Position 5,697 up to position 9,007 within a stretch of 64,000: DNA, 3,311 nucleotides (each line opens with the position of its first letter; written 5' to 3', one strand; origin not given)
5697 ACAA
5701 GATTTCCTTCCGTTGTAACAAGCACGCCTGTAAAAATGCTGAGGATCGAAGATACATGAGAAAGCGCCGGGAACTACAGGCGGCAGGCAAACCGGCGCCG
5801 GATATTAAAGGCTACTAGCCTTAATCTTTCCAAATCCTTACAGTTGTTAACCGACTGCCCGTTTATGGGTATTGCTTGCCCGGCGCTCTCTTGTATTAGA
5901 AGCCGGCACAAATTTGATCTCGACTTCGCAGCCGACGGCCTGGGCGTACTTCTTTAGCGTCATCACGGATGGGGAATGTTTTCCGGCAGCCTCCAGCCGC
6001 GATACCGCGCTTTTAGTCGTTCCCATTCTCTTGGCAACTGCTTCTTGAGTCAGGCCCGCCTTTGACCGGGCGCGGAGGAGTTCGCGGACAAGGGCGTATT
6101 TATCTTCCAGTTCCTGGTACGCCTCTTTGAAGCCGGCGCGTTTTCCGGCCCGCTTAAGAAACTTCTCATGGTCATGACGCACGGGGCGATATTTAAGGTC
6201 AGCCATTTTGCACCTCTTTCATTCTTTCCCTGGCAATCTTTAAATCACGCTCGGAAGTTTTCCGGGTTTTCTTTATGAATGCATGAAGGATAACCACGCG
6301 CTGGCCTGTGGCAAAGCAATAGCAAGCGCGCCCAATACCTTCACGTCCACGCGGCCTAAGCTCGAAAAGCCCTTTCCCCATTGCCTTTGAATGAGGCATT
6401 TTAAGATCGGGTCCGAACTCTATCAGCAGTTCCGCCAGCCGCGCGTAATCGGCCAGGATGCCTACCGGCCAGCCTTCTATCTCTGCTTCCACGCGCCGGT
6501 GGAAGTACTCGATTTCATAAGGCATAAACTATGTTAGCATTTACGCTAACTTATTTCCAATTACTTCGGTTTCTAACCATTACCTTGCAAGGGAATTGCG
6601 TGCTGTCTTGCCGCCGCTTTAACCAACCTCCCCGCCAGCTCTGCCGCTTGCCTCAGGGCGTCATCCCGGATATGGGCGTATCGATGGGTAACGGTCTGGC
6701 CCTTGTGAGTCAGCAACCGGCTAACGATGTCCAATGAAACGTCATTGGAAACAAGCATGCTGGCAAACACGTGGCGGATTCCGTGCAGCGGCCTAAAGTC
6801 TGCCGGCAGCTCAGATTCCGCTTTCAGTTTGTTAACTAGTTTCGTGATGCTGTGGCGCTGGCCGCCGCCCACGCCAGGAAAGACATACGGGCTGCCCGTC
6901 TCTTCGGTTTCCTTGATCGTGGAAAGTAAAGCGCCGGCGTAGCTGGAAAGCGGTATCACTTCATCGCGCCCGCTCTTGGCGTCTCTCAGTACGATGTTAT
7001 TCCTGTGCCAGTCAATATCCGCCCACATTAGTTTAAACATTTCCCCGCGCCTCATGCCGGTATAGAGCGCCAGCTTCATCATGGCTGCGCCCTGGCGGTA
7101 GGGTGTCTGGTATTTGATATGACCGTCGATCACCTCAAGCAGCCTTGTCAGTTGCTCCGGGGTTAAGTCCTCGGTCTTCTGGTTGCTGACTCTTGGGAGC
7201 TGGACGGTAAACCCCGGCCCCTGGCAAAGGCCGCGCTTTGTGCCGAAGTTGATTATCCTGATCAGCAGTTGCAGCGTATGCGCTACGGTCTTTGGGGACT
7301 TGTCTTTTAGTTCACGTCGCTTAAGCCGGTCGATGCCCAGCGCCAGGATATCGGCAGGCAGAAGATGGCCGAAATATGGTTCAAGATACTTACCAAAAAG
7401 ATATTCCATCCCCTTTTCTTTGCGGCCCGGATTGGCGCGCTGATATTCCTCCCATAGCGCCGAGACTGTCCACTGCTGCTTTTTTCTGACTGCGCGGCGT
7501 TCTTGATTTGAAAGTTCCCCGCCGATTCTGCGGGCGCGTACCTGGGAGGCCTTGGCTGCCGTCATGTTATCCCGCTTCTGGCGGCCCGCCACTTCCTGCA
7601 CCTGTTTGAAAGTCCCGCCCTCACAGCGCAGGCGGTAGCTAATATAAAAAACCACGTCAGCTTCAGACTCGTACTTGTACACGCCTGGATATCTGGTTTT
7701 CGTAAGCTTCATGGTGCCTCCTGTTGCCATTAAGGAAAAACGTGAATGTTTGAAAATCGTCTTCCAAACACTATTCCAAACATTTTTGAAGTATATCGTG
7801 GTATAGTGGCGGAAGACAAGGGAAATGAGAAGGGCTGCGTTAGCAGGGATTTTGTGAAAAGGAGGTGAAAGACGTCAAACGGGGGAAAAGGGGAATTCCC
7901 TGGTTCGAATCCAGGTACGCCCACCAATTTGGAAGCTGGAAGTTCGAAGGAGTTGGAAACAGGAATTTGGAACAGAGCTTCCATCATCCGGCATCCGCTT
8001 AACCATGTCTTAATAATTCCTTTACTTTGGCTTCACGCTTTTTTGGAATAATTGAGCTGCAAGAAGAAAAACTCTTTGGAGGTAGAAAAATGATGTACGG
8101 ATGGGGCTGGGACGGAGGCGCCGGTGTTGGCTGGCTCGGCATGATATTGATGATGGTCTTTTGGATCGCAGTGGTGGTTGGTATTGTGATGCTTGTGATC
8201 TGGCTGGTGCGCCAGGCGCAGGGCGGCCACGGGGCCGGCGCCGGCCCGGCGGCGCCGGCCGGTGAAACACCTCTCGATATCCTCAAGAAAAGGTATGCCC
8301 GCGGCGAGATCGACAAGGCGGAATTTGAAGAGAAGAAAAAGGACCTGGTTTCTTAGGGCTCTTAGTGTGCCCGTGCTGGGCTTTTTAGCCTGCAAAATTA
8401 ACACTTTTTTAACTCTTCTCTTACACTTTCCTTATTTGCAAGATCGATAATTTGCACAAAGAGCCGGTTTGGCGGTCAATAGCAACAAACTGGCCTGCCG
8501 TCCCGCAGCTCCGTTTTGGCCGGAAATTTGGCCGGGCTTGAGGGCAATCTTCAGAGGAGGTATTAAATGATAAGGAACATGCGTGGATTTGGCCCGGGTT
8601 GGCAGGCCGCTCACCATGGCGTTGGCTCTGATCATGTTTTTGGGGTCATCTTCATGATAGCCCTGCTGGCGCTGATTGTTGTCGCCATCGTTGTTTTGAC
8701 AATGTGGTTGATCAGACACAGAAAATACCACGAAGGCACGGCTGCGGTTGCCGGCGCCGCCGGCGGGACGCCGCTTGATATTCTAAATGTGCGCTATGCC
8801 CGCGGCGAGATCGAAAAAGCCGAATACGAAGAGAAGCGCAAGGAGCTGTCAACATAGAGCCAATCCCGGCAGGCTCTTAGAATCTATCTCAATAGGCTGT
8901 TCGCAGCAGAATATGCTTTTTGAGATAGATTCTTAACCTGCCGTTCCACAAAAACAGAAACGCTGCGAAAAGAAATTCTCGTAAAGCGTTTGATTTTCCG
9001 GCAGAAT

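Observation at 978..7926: Satellite-like element with a full terminase pair but no portal or capsid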

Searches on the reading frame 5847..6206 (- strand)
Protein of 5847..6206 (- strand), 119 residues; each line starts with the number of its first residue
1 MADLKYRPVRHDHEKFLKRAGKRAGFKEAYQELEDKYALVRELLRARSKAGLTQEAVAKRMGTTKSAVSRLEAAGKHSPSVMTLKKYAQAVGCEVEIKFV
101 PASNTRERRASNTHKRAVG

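Call 4: search_protein_families(library=pfam, proteins=[window:5847-6206:-], max_evalue=0.01)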
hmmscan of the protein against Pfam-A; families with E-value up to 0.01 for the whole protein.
window:5847-6206:- (119 aa): 7 families
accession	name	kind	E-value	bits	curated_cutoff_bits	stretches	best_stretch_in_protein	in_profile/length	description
PF01381.28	HTH_3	-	1.9e-12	47.4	23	1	45-95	3-52/55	Helix-turn-helix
PF13560.12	HTH_31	-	3.5e-11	43.7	27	1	39-94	2-57/64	Helix-turn-helix domain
PF13744.12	HTH_37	-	5.2e-07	29.8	27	1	31-98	11-78/80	Helix-turn-helix domain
PF12844.13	HTH_19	-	6.2e-06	26.5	30.2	1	43-92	4-52/64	Helix-turn-helix domain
PF04545.22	Sigma70_r4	-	6e-05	22.9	24.1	1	41-73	10-42/50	Sigma-70, region 4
PF13443.12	HTH_26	-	0.00037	21.1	22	1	47-95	6-54/63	Cro/C1-type HTH DNA-binding domain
PF12802.13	MarR_2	-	0.0028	18.2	27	1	44-71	11-40/61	MarR family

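Call 5: search_protein_families(library=phrogs, proteins=[window:5847-6206:-], max_evalue=0.001)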
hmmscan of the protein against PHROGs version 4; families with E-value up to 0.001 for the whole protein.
window:5847-6206:- (119 aa): 18 families
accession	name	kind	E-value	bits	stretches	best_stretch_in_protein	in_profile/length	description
phrog_1373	-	transcription regulation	2.1e-25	90.6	1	13-108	37-132/166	transcriptional regulator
phrog_2339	-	DNA, RNA and nucleotide metabolism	4.1e-12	47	1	33-105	20-92/98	HTH DNA binding protein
phrog_3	-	transcription regulation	1.1e-09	39.5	1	35-107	84-154/430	transcriptional repressor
phrog_8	-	transcription regulation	7e-08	33.3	1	45-93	83-130/346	transcriptional regulator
phrog_7241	-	transcription regulation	7.9e-08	33.4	1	47-96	70-118/122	transcriptional regulator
phrog_2439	-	transcription regulation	8e-08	32.5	1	42-105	11-73/367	transcriptional regulator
phrog_5823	-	transcription regulation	1.1e-06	29.1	1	43-96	11-64/404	transcriptional regulator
phrog_11553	-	unknown function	3.1e-06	27.7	1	30-98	26-93/278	-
phrog_7950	-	transcription regulation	3.4e-06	28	1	46-90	15-60/68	transcriptional repressor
phrog_2328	-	transcription regulation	1.6e-05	25.7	1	43-95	20-71/128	transcriptional repressor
phrog_6831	-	transcription regulation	8.3e-05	23.5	1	41-78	8-45/68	transcriptional regulator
phrog_686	-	DNA, RNA and nucleotide metabolism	0.00014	23.1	1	20-76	20-73/76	HTH DNA binding protein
phrog_4836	-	transcription regulation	0.00019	22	1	40-96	77-132/194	CII-like regulator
phrog_29047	-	unknown function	0.00024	22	1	40-107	93-157/159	-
phrog_9908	-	DNA, RNA and nucleotide metabolism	0.00035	20.8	1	36-93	11-67/282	DNA binding protein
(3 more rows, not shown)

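Call 102: search_protein_families(library=ncbifam, proteins=[window:5847-6206:-], max_evalue=0.01)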
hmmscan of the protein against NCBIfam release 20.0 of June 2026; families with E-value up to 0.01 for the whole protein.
window:5847-6206:- (119 aa): 15 families
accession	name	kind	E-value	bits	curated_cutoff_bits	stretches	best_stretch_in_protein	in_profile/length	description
NF041951.1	phage_RstR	subfamily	6.7e-07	29.5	80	1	41-92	5-55/108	RstR family transcriptional repressor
NF007408.0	PRK09943.1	equivalog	8.1e-07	28.8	211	1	37-96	6-64/185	HTH-type transcriptional regulator PuuR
TIGR02612.1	mob_myst_A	hypoth_equivalog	1.5e-06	28.2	122.6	1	40-106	30-94/150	mobile mystery protein A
TIGR03070.1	couple_hipB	subfamily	4.4e-06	26.6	71.65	1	43-94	7-57/58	type II toxin-antitoxin system Y4mF family antitoxin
TIGR00270.2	TIGR00270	equivalog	1.5e-05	24.8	110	1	18-94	57-130/159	multiprotein bridging factor aMBF1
TIGR03830.1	CxxCG_CxxCG_HTH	subfamily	5e-05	23.1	61.8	1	29-76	57-103/127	type II TA system antitoxin MqsA family protein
TIGR02937.1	sigma70-ECF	superfamily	0.0001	22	42.9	1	21-73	106-155/165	sigma-70 family RNA polymerase sigma factor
NF007271.0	PRK09726.1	equivalog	0.00052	20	79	1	42-95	16-68/88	type II toxin-antitoxin system antitoxin HipB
NF047542.1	telomere_Tap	equivalog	0.0033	16.2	600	1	41-92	20-70/695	telomere-associated protein Tap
NF003055.0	PRK03975.1-2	equivalog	0.0036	17.1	122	1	48-77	21-50/140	putative transcriptional regulator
NF046032.1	TransRegSlrRBacil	equivalog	0.004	17.3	250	1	47-96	10-59/149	HTH-type transcriptional regulator SlrR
TIGR02980.1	SigBFG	subfamily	0.0042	16.8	234.35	1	16-73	162-216/227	SigB/SigF/SigG family RNA polymerase sigma factor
TIGR00721.1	tfx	subfamily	0.0049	16.8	60.25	1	44-75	15-45/137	Tfx family DNA-binding protein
TIGR02850.1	spore_sigG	equivalog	0.0062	16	457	1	25-75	199-246/254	RNA polymerase sporulation sigma factor SigG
NF003057.0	PRK03975.1-5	subfamily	0.0086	15.8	168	0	41-75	11-44/134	putative transcriptional regulator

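Call 123: search_protein_families(library=padloc, proteins=[window:5847-6206:-], max_evalue=0.001)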
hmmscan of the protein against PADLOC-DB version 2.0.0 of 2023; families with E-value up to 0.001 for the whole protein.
window:5847-6206:- (119 aa): 13 families
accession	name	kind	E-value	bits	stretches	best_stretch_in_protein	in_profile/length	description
PDLC02926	HTH_VI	-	1.3e-10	39.4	1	43-113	6-75/92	-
PDLC04142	capH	-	2.9e-07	29.5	1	45-103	13-68/103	capH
PDLC03949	RmrA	-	5.2e-07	26.8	1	43-105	7-66/363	-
PDLC03952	RmrA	-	3e-06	24.3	1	32-113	15-96/395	-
PDLC03955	RmrA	-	5.6e-06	23.8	1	43-117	25-96/371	-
PDLC03951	RmrA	-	8.4e-06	23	1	42-100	12-69/400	-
PDLC04759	PDC-M64B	-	0.00012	20.2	1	28-98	16-85/135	-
PDLC03956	RmrA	-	0.00025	18.2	1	42-104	12-74/399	-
PDLC03954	RmrA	-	0.00033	17.7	1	42-102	14-71/380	-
PDLC03947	RmrA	-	0.00039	17.3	1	40-105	13-77/383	-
PDLC04133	mad1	-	0.00043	18.5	0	50-79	4-33/60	mads_1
PDLC03946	RmrA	-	0.00059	16.7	1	43-97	7-60/357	-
PDLC03948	RmrA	-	0.00095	16.1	0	43-95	13-64/397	-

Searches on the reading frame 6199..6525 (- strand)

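Call 4: search_protein_families(library=pfam, proteins=[window:6199-6525:-], max_evalue=0.01)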
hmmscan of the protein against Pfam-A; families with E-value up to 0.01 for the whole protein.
window:6199-6525:- (108 aa): 1 family
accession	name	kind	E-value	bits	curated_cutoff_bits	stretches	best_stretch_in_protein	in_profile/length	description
PF05973.20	Gp49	-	7.2e-25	87.3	23.9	1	15-103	2-90/90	Phage derived protein Gp49-like (DUF891)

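Call 5: search_protein_families(library=phrogs, proteins=[window:6199-6525:-], max_evalue=0.001)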
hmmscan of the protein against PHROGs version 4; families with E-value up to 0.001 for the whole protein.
window:6199-6525:- (108 aa): 1 family
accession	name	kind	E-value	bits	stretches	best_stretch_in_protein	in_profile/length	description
phrog_2523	-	unknown function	3.2e-33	115.1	1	3-107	3-106/108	-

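Call 102: search_protein_families(library=ncbifam, proteins=[window:6199-6525:-], max_evalue=0.01)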
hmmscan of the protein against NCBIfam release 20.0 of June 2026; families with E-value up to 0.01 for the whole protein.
window:6199-6525:- (108 aa): 0 families

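Call 123: search_protein_families(library=padloc, proteins=[window:6199-6525:-], max_evalue=0.001)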
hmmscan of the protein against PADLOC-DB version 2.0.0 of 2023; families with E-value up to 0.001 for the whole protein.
window:6199-6525:- (108 aa): 1 family
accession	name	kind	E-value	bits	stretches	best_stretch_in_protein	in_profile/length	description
PDLC03886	NsnC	-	2.8e-06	24.9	1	46-98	230-282/293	-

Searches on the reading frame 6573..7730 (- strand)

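Call 4: search_protein_families(library=pfam, proteins=[window:6573-7730:-], max_evalue=0.01)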
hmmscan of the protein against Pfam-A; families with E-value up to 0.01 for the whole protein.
window:6573-7730:- (385 aa): 1 family
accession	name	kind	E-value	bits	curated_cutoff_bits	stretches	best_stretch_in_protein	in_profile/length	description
PF00589.27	Phage_integrase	-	2e-24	86.8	27.1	1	188-356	2-170/172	Phage integrase family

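Call 5: search_protein_families(library=phrogs, proteins=[window:6573-7730:-], max_evalue=0.001)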
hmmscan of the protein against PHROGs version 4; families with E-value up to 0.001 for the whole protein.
window:6573-7730:- (385 aa): 5 families
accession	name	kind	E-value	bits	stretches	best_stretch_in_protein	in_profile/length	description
phrog_1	-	integration and excision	7.3e-48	165.2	1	6-373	90-455/611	integrase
phrog_216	-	integration and excision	2e-28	100.4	1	180-368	47-238/301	integrase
phrog_7685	-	integration and excision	2.8e-06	28.1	1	293-366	162-235/240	integrase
phrog_22184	-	unknown function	1.4e-05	25.8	1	181-256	176-251/254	-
phrog_7269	-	integration and excision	1.9e-05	25.5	1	305-363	21-78/89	integrase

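Call 102: search_protein_families(library=ncbifam, proteins=[window:6573-7730:-], max_evalue=0.01)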
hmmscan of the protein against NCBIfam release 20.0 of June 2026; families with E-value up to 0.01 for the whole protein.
window:6573-7730:- (385 aa): 9 families
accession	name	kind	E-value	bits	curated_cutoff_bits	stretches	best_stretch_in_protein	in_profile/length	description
NF040815.2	recomb_XerA_Arch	equivalog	7.1e-23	81.5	220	1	146-361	58-261/263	site-specific tyrosine recombinase/integron integrase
TIGR02225.1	recomb_XerD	equivalog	1.2e-19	70.7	329.6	1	137-362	51-282/290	site-specific tyrosine recombinase XerD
TIGR02224.1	recomb_XerC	equivalog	4.9e-18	65.5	335.15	1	139-362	56-285/295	tyrosine recombinase XerC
NF001399.0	PRK00283.1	subfamily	5e-18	65.4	279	1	138-363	62-292/300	tyrosine recombinase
NF002331.0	PRK01287.1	subfamily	1.6e-12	47.1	371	1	168-361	120-319/365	site-specific tyrosine recombinase XerC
TIGR02249.1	integrase_gron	subfamily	9.5e-09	35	265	1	189-263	102-167/315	integron integrase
NF003462.0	PRK05084.1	equivalog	2.3e-08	33.2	267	1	213-364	196-354/360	tyrosine recombinase XerS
NF011946.0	PRK15417.1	equivalog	8.4e-06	25.2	435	1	176-262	104-181/337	integron integrase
NF040693.1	recomb_GmtY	equivalog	0.002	17.4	340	0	214-245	220-251/441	gamma-mobile-trio recombinase GmtY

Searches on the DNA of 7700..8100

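Call 35: search_rna_families(source=window, start=7700, end=8100, threshold=evalue, max_evalue=10, show_alignments=2)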
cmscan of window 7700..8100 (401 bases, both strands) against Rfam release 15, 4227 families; matches with E-value up to 10: 7.
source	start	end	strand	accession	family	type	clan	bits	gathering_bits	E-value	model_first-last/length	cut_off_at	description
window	7870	7924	-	RF04354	Plastid-ycf2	Cis-reg;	-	21.5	65.7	0.047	1-75/75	no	Plastid-ycf2 5UTR RNA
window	7896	7952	-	RF02245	mir-788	Gene; miRNA;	-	15.8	90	2.1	11-72/80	no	mir-788 microRNA precursor family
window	7881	7923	+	RF00005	tRNA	Gene; tRNA;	CL00001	15.3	29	2.2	1-71/71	no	tRNA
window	8017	8100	+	RF02142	HOXA11-AS1_6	Gene; lncRNA;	-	13.5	50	1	1-83/179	3'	HOXA11 antisense RNA 1 conserved region 6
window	7778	7831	+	RF03915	MIR5286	Gene; miRNA;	-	13.2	93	9.5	1-78/78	no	MIR5286 microRNA precursor family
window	7744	7785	-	RF00455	mir-15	Gene; miRNA;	CL00085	11.9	57.3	9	25-63/88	no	mir-15 microRNA precursor family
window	7874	7954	-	RF01880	Xist_exon1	Gene; lncRNA;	-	9.9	50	3.8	1-85/85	no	X-chromosome inactivation gene exon 1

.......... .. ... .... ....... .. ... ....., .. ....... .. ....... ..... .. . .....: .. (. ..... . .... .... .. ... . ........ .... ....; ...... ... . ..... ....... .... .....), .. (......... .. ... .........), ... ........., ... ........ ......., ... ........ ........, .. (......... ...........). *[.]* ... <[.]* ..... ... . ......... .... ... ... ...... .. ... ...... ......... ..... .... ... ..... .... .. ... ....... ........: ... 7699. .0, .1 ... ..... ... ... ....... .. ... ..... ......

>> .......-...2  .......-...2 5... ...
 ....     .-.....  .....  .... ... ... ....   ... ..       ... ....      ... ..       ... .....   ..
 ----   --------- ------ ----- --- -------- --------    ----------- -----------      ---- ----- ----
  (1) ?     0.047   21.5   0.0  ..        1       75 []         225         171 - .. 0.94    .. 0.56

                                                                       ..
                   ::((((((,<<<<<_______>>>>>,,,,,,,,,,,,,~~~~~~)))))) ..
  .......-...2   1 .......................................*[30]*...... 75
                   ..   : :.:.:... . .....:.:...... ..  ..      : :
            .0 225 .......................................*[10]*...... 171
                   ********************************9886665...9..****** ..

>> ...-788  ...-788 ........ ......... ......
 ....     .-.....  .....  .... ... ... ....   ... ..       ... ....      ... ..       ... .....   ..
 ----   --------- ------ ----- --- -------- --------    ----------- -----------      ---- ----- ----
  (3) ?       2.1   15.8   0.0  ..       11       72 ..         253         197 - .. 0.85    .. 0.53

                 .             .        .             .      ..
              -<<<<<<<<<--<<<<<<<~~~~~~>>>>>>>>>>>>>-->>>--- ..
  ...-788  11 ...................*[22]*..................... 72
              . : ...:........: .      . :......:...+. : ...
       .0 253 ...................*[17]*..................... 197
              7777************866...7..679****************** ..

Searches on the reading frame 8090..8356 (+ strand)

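Call 91: search_protein_families(library=pfam, proteins=[window:8090-8356:+], max_evalue=0.1)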
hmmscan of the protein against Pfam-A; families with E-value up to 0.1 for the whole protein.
window:8090-8356:+ (88 aa): 5 families
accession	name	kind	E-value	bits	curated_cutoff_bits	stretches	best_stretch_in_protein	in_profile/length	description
PF09851.14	SHOCT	-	5.7e-11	42.2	27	1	60-86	1-27/28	Short C-terminal domain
PF12553.13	DUF3742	-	0.0033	17.9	27.2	1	16-44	57-85/120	Protein of unknown function (DUF3742)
PF05120.17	GvpG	-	0.0053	17.3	30.6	1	62-87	37-62/67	Gas vesicle protein G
PF18495.6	VbhA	-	0.033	14.6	25.9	1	67-80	28-41/47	Antitoxin VbhA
PF08044.16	DUF1707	-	0.079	13.4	27.6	1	62-83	12-33/53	DUF1707 SHOCT-like domain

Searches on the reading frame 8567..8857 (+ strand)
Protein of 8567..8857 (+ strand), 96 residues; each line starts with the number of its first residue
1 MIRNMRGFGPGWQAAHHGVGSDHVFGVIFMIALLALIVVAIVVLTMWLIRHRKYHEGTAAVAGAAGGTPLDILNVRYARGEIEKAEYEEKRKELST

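Call 91: search_protein_families(library=pfam, proteins=[window:8567-8857:+], max_evalue=0.1)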
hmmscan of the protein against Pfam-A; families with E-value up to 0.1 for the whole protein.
window:8567-8857:+ (96 aa): 7 families
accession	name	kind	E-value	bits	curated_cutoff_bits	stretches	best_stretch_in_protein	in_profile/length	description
PF09851.14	SHOCT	-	1.3e-07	31.6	27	1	69-94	2-27/28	Short C-terminal domain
PF05145.17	AbrB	-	0.01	15.2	29.2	1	28-67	55-94/314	Transition state regulatory protein AbrB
PF14219.11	DUF4328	-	0.013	15.5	27.2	1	24-55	15-46/166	Domain of unknown function (DUF4328)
PF18495.6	VbhA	-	0.026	15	25.9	1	74-89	27-42/47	Antitoxin VbhA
PF00558.24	Vpu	-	0.041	14.1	24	1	30-56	6-32/81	Vpu protein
PF05120.17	GvpG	-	0.048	14.3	30.6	1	72-94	39-61/67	Gas vesicle protein G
PF17410.7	Stevor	-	0.078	13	25.4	1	31-53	238-262/275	Subtelomeric Variable Open Reading frame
